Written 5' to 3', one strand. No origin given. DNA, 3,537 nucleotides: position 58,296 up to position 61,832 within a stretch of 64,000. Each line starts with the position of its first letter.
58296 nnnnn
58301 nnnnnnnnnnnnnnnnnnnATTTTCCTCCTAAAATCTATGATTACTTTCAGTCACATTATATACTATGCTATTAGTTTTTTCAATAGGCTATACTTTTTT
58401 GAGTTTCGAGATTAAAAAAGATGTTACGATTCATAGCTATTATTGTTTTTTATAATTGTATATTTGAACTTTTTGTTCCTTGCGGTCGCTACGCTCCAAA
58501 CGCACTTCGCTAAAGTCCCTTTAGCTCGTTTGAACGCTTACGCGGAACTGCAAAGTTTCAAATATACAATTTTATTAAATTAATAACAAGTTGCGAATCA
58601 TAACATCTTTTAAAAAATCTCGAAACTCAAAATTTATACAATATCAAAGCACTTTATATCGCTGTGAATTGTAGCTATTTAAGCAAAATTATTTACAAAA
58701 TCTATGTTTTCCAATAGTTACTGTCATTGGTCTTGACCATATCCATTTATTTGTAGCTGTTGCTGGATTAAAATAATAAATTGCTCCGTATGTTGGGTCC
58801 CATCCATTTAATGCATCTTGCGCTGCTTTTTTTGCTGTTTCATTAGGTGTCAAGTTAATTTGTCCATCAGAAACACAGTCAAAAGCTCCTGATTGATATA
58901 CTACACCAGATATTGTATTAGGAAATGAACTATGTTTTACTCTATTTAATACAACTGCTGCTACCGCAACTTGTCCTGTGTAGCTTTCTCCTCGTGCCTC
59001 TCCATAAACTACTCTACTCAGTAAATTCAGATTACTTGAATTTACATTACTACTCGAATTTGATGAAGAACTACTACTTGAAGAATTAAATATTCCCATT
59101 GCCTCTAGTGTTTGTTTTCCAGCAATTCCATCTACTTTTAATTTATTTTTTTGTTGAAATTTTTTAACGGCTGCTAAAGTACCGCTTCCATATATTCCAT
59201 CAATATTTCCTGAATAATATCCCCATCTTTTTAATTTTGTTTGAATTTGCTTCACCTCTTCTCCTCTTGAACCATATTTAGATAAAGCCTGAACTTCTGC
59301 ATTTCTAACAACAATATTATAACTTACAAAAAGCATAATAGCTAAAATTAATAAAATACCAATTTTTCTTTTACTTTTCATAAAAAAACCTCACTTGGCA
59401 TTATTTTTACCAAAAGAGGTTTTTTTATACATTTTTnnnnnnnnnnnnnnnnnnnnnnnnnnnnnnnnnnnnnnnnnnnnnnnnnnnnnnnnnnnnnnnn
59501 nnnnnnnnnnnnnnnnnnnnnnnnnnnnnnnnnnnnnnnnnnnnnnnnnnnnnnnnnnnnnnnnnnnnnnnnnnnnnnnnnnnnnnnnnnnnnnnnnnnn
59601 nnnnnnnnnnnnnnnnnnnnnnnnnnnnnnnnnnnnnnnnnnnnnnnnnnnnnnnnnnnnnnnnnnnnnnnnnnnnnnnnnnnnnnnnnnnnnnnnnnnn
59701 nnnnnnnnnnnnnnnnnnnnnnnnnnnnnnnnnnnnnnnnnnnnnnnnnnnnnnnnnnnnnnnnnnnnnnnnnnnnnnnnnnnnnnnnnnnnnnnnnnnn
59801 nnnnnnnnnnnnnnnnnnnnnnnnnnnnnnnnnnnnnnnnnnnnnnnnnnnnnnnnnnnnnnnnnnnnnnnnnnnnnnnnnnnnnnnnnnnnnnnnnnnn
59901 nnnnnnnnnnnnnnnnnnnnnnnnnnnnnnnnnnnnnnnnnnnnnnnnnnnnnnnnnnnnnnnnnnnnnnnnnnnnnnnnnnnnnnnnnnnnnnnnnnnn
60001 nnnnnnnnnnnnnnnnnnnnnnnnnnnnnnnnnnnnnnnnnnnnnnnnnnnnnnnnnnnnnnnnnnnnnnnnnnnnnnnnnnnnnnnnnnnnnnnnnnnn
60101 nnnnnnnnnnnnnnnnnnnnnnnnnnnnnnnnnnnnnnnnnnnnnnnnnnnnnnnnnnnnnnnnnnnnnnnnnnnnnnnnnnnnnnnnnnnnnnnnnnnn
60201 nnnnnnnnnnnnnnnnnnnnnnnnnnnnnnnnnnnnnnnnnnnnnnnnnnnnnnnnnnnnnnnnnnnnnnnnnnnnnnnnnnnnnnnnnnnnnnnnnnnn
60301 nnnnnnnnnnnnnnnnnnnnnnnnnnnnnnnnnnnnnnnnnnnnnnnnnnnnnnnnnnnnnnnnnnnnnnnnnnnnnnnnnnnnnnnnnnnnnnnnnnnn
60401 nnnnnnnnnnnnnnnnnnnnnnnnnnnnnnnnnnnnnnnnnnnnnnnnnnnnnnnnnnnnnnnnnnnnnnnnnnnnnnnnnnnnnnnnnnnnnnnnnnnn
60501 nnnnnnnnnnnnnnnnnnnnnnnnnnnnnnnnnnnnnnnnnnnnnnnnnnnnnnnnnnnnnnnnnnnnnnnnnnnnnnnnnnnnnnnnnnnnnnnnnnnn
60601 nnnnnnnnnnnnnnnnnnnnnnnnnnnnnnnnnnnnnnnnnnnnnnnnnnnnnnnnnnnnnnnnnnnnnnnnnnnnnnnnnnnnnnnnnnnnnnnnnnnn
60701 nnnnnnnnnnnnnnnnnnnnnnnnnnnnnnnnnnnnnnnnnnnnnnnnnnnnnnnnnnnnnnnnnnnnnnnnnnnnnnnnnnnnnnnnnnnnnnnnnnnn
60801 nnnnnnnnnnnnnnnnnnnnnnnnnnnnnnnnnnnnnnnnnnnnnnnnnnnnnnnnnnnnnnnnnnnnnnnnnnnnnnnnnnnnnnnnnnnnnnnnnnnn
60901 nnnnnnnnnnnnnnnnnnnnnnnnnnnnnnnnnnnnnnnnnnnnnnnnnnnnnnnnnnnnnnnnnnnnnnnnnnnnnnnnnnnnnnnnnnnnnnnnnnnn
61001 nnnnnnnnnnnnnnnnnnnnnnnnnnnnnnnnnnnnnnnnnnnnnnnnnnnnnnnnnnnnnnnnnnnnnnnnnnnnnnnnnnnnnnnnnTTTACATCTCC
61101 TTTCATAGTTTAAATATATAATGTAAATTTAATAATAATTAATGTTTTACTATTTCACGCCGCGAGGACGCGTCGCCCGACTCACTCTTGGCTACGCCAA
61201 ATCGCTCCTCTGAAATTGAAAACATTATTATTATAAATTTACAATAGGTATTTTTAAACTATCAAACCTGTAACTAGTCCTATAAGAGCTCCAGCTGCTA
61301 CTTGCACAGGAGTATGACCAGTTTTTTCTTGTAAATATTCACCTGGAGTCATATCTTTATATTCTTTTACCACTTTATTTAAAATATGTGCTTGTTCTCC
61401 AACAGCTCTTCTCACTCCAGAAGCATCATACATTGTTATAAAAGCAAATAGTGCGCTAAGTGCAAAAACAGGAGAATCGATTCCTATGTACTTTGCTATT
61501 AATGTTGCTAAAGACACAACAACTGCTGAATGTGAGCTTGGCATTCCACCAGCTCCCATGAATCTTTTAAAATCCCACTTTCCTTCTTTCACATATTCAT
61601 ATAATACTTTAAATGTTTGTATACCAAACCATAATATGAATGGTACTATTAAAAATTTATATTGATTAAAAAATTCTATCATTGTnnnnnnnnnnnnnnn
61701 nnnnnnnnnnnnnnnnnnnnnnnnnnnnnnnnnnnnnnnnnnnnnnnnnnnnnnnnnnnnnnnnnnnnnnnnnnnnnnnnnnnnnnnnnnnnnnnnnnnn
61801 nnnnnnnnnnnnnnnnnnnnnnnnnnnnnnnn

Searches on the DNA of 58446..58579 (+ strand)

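Call 41: search_dna_similar(query=window:58446-58579:+, collection=plasmids, mode=distant, max_evalue=0.1, max_rows=10)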
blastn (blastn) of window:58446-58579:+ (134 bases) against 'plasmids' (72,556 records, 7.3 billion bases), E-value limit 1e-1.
No match.

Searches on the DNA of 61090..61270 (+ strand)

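Call 42: search_dna_similar(query=window:61112-61253:+, collection=plasmids, mode=distant, max_evalue=0.1, max_rows=10)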
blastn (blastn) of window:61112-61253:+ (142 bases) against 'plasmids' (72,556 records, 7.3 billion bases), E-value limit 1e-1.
Records with a match: 1; places in all: 1; records where one place covers at least 80% of the query: 0.
Best place of each record, by identity: 90-95% 1.
By first word of the organism name: Campylobacter 1.
By predicted mobility (MOB-suite, as given by PLSDB): conjugative 1.
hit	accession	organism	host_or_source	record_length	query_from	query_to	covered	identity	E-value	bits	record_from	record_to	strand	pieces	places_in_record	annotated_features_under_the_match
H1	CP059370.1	Campylobacter coli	human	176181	104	133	21%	93.3%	9e-3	46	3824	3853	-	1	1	hypothetical protein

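Call 102: search_with_rna_model(model_id=R1, source=window, start=61090, end=61270, max_evalue=10, filters=off, show_alignments=2)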
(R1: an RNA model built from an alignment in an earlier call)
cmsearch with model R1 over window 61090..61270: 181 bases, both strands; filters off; matches with E-value up to 10: 3.
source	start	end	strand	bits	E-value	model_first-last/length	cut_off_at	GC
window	61121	61244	+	21.9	0.00016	1-85/85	no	0.35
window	61121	61244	-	19.8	0.00044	1-85/85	no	0.35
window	61091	61119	-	1.7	2.8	1-85/85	no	0.21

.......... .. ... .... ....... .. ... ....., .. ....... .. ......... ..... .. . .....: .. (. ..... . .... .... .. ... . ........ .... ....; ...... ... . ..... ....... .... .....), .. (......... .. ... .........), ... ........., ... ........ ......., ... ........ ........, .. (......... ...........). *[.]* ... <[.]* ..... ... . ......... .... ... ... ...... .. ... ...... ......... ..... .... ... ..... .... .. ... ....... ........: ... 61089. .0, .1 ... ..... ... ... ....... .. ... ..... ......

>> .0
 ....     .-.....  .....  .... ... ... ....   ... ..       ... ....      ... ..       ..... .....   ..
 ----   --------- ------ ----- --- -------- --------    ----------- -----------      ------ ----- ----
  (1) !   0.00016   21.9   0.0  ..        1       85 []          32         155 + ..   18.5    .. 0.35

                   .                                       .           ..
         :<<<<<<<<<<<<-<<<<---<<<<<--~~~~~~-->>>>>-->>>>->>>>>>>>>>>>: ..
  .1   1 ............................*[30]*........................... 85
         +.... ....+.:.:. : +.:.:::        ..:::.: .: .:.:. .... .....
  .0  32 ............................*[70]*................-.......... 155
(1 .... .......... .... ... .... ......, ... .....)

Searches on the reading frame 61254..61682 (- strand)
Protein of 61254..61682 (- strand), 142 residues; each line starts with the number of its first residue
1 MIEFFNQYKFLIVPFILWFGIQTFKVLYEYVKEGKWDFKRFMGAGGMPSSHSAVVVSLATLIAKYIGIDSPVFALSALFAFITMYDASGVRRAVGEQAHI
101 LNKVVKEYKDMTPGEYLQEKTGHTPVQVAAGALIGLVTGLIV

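Call 15: search_protein_families(library=ncbifam, proteins=[window:61254-61682:-])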
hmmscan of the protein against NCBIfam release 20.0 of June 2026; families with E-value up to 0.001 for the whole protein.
window:61254-61682:- (142 aa): 0 families

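Call 36: search_protein_families(library=pfam, proteins=[window:61254-61682:-])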
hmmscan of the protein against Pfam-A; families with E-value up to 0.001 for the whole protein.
window:61254-61682:- (142 aa): 2 families
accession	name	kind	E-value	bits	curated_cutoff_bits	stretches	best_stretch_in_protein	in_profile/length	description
PF02681.20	DUF212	-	8.2e-44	149.3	26.5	1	9-137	4-125/126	Divergent PAP2 family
PF01569.27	PAP2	-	4.9e-05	23.5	27.2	0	33-80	47-89/130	PAP2 superfamily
